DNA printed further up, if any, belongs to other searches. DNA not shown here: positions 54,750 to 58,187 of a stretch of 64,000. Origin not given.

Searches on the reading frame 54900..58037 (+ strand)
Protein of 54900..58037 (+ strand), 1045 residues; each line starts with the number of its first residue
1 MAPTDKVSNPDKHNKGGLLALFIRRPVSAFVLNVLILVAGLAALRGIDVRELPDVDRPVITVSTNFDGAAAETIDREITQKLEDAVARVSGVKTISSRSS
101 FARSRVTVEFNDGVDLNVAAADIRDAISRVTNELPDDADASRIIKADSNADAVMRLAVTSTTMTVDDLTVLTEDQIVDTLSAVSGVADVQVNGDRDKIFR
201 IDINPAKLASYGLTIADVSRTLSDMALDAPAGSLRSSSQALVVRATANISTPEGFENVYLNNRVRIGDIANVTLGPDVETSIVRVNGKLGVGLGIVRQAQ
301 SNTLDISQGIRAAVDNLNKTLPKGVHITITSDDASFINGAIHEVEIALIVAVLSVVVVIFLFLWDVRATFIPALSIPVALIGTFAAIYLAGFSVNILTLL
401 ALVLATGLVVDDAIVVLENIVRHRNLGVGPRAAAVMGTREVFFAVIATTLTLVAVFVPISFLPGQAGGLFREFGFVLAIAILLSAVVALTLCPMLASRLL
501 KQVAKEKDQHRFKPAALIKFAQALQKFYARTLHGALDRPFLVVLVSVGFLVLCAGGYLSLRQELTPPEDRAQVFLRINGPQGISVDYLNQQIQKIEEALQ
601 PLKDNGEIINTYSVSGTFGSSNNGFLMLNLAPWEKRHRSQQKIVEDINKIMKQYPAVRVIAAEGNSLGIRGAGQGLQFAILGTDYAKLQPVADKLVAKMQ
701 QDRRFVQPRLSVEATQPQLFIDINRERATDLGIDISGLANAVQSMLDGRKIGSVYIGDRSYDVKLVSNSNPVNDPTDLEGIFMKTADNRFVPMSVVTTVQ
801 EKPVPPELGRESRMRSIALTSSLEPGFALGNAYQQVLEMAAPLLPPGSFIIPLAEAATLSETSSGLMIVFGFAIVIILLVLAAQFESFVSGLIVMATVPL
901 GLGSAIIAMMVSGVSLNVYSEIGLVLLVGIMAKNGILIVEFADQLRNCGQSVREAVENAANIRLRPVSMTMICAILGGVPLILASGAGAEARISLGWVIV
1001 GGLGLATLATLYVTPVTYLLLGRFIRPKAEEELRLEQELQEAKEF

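Call 10: search_protein_families(library=pfam, proteins=[window:54900-58037:+])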
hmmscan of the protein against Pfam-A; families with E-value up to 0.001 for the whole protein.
window:54900-58037:+ (1045 aa): 2 families
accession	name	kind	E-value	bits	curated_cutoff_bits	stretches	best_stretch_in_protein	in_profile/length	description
PF00873.25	ACR_tran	-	6.1e-258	858.9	28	1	19-1021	2-1020/1021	AcrB/AcrD/AcrF family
PF03176.21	MMPL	-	2.3e-05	24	20.5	1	307-499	107-302/333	MMPL family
